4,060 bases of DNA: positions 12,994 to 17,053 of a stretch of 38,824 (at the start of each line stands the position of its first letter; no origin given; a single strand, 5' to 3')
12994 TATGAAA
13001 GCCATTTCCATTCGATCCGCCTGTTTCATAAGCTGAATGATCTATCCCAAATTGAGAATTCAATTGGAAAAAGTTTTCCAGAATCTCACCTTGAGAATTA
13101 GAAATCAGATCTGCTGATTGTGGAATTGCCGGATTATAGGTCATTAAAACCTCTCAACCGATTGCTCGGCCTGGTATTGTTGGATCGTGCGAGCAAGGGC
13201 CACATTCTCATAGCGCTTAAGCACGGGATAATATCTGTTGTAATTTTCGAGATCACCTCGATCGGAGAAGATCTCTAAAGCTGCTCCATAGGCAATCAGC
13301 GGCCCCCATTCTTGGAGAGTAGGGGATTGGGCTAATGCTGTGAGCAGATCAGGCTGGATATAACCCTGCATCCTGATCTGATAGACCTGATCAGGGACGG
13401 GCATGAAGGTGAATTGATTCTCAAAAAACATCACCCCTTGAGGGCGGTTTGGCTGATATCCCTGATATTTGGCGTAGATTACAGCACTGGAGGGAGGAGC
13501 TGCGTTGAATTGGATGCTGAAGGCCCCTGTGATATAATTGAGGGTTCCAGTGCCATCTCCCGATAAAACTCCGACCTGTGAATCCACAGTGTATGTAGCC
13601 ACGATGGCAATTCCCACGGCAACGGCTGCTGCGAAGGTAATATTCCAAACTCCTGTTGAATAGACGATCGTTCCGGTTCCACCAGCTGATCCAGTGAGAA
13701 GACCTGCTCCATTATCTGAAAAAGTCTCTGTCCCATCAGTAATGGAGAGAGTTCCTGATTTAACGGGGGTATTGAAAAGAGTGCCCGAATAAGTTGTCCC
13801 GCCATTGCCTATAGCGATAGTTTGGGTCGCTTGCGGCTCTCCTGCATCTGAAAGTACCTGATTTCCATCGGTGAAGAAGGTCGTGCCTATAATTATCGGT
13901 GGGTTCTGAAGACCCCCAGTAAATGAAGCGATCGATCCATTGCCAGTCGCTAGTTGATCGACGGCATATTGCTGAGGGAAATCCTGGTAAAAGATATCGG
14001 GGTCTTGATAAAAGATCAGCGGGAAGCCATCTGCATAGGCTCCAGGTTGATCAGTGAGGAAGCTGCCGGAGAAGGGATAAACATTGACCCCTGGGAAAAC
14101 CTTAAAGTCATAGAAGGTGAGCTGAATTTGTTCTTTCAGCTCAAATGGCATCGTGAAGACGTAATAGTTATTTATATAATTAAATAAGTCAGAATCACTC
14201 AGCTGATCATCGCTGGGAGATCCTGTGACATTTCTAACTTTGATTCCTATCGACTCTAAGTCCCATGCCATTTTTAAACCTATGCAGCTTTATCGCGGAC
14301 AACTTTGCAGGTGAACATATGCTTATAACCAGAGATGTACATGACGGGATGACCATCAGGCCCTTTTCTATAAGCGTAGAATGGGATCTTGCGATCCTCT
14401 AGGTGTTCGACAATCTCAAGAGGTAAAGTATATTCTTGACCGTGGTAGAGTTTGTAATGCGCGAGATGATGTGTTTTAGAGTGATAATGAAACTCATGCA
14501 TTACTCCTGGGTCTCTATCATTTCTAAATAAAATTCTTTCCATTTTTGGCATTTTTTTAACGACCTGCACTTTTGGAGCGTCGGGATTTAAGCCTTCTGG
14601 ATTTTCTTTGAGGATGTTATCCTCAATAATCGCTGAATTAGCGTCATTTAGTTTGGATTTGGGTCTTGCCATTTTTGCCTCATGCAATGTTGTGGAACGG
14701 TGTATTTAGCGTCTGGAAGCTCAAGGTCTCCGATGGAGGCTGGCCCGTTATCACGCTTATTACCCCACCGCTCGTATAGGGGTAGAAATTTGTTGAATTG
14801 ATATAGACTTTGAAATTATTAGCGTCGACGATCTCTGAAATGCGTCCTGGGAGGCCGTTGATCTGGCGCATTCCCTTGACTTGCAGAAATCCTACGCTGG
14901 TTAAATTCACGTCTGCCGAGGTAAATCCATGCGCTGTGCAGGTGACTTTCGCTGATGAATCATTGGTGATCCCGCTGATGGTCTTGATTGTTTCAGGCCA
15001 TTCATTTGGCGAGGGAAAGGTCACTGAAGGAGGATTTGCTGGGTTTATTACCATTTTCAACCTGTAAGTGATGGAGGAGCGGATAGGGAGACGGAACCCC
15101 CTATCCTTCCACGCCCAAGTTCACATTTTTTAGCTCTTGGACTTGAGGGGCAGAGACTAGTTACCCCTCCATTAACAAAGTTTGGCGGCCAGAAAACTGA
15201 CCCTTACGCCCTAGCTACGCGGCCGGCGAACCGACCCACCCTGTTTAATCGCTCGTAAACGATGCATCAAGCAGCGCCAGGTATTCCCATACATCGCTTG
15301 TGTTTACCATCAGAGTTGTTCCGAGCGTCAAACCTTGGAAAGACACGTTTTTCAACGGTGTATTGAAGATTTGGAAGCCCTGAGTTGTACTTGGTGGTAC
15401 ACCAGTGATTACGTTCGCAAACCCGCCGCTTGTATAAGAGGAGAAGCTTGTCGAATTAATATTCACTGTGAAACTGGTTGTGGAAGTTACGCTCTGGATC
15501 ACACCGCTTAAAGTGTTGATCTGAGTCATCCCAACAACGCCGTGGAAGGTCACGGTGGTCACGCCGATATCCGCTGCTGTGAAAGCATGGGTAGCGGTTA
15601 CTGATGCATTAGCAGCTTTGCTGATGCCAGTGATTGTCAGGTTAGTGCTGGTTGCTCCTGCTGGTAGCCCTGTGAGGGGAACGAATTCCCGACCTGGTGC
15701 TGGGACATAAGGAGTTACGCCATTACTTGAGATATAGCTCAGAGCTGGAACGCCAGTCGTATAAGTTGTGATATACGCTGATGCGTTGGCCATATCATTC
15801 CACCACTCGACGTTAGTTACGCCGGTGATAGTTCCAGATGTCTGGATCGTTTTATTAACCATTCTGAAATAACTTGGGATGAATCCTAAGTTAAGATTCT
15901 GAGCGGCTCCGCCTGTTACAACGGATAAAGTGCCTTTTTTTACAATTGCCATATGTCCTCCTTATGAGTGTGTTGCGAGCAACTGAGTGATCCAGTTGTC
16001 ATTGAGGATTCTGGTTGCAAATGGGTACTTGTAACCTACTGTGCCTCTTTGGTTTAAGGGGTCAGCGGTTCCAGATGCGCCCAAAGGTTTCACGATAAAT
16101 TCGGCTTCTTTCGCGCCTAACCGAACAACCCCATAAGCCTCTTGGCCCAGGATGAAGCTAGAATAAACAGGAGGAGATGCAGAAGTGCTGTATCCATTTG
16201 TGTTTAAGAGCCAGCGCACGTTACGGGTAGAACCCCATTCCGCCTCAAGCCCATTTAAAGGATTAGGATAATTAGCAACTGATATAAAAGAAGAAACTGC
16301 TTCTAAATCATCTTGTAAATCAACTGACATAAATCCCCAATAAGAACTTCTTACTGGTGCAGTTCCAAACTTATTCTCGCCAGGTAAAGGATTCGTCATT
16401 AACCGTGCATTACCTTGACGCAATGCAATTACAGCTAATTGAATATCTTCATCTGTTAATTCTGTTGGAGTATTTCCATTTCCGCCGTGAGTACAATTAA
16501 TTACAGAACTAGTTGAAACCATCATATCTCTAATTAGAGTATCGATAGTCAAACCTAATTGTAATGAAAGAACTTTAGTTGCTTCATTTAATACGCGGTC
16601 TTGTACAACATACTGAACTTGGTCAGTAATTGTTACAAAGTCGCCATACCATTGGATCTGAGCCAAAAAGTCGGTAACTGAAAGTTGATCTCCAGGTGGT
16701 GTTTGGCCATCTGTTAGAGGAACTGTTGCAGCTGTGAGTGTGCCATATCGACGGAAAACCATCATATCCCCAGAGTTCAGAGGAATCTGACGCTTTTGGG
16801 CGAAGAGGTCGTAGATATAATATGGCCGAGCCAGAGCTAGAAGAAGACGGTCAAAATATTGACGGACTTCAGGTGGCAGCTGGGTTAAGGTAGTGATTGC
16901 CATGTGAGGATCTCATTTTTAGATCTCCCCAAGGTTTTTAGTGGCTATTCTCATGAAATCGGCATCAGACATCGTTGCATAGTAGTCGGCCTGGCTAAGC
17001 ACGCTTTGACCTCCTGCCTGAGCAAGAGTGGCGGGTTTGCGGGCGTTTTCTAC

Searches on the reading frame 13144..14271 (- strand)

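Call 9: search_protein_families(library=phrogs, proteins=[window:13144-14271:-], max_evalue=0.001)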
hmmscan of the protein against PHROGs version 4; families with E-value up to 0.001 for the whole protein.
window:13144-14271:- (375 aa): 1 family
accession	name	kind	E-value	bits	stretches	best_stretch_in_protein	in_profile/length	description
phrog_6128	-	unknown function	4.7e-10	38.8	2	145-229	372-463/1200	-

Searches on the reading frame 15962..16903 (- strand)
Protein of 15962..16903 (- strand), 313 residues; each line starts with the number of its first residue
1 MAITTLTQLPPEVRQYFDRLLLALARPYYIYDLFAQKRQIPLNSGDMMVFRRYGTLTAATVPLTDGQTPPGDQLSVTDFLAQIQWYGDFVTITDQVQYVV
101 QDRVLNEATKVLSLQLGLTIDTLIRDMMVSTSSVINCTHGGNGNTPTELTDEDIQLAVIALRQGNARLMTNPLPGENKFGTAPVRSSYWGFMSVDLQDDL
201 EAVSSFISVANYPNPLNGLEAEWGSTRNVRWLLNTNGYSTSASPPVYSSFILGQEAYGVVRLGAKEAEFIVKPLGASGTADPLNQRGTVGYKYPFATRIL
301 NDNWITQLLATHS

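Call 9: search_protein_families(library=phrogs, proteins=[window:15962-16903:-], max_evalue=0.001)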
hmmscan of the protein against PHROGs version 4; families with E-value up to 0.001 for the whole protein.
window:15962-16903:- (313 aa): 1 family
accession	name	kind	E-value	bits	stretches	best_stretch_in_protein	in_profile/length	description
phrog_1357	-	head and packaging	3.8e-40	138.9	1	2-307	22-341/356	major head protein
